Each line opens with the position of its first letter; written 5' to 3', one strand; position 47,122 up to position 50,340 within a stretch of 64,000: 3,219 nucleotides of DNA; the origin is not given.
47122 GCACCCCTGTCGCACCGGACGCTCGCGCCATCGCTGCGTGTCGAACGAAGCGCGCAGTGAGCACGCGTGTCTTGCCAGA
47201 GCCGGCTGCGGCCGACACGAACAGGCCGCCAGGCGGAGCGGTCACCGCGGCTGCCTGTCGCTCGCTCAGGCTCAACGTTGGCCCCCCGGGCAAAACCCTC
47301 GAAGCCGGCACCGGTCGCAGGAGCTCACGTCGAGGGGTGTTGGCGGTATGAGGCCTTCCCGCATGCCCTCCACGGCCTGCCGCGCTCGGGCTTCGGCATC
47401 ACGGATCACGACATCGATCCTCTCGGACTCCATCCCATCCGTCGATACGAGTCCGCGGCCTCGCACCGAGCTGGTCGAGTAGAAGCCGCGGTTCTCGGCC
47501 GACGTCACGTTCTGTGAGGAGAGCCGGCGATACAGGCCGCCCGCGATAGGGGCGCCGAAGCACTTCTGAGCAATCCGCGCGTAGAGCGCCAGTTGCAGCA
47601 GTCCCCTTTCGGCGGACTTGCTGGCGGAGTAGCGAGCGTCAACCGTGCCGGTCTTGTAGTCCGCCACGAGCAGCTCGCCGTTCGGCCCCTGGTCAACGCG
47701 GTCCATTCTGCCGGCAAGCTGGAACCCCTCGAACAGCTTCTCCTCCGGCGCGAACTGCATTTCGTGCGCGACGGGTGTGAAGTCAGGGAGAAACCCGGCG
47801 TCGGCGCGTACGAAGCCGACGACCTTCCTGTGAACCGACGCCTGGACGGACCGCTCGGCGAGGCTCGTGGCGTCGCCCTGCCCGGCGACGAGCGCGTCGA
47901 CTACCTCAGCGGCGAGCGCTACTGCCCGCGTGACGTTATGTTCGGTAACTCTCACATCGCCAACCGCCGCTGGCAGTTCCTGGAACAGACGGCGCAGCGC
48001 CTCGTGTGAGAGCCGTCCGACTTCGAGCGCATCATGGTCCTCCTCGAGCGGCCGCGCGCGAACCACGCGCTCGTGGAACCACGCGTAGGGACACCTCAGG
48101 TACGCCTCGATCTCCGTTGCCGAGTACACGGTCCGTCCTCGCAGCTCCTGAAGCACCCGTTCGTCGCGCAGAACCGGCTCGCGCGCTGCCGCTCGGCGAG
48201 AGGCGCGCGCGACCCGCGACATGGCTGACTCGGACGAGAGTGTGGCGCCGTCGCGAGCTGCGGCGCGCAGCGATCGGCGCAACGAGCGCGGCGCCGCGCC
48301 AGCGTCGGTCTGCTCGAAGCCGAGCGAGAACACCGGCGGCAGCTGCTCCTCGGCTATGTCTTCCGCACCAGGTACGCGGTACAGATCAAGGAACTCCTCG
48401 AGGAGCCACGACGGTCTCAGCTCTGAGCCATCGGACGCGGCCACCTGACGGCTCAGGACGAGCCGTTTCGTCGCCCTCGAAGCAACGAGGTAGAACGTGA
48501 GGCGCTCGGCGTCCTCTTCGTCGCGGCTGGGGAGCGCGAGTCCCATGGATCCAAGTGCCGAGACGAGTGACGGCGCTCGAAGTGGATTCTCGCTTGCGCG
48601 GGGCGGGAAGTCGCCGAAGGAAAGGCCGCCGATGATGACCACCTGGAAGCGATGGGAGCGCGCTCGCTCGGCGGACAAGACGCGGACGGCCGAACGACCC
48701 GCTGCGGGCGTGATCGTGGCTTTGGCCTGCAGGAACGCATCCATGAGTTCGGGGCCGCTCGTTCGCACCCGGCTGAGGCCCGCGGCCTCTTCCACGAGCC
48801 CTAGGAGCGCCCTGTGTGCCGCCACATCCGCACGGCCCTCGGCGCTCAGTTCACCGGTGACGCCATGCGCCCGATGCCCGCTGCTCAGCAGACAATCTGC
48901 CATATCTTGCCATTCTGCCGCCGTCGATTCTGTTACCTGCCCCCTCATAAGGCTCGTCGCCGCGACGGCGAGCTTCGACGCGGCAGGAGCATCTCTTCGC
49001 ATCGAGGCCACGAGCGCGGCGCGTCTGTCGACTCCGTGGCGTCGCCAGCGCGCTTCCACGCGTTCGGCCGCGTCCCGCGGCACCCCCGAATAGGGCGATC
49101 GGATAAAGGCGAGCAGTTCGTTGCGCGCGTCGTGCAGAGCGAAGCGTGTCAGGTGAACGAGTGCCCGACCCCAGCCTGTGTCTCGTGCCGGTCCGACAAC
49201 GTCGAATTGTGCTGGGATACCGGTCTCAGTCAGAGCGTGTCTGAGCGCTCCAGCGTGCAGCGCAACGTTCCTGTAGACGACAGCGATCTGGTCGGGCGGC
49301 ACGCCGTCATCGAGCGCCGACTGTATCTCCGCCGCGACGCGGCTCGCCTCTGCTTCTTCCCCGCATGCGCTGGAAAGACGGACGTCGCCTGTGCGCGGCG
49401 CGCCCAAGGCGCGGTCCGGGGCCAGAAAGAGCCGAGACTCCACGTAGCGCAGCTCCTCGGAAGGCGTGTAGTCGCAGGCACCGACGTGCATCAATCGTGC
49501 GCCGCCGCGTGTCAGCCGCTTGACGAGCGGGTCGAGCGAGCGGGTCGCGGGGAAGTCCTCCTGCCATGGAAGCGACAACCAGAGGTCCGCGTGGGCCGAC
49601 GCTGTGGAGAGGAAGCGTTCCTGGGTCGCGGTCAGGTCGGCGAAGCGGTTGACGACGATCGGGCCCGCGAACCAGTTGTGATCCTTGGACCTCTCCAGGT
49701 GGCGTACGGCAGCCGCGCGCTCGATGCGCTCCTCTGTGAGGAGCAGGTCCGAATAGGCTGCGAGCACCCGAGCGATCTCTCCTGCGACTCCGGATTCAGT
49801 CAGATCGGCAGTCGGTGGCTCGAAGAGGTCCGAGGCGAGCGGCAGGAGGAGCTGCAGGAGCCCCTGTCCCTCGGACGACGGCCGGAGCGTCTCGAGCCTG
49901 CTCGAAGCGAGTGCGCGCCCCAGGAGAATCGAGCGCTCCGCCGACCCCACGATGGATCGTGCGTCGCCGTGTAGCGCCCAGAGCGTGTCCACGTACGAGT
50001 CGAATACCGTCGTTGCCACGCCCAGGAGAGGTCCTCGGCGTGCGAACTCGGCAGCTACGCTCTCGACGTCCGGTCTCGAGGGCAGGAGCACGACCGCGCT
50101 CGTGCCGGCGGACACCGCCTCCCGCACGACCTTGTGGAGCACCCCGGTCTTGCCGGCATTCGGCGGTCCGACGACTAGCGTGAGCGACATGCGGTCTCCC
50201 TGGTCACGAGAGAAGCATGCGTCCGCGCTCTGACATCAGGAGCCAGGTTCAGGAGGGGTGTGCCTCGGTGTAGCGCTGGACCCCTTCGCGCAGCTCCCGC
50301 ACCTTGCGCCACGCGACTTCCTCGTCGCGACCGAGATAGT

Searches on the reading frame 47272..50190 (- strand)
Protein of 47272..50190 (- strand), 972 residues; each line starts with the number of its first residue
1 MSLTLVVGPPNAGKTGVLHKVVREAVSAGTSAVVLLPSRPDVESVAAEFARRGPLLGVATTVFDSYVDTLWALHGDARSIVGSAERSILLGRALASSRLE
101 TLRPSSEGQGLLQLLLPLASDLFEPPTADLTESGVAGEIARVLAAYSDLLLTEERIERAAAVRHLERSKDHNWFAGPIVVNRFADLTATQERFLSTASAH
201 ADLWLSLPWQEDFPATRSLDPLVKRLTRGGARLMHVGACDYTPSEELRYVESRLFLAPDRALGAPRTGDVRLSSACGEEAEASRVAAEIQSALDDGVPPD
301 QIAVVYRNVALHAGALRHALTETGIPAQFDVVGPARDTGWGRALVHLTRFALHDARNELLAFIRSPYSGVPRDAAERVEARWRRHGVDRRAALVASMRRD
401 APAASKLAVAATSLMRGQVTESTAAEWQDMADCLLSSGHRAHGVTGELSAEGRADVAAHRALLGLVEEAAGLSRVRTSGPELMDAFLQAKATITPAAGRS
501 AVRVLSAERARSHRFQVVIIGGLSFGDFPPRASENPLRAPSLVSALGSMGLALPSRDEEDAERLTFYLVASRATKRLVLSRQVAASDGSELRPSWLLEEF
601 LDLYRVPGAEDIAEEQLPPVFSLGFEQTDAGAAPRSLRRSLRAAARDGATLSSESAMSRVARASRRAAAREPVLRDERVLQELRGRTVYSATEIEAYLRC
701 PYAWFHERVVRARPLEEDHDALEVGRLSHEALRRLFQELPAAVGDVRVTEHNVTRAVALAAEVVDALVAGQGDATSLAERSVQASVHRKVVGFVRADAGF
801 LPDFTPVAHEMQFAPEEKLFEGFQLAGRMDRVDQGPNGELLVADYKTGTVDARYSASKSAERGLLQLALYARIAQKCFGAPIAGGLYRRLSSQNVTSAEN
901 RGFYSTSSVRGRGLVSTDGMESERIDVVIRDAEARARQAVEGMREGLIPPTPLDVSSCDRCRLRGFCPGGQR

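Call 30: search_protein_families(library=pfam, proteins=[window:47272-50190:-], max_evalue=0.001)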
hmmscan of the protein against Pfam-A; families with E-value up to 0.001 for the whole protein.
window:47272-50190:- (972 aa): 1 family
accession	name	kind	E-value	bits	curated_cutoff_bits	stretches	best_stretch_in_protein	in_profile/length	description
PF12705.13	PDDEXK_1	-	1.5e-31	110.7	22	1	690-968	3-247/247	PD-(D/E)XK nuclease superfamily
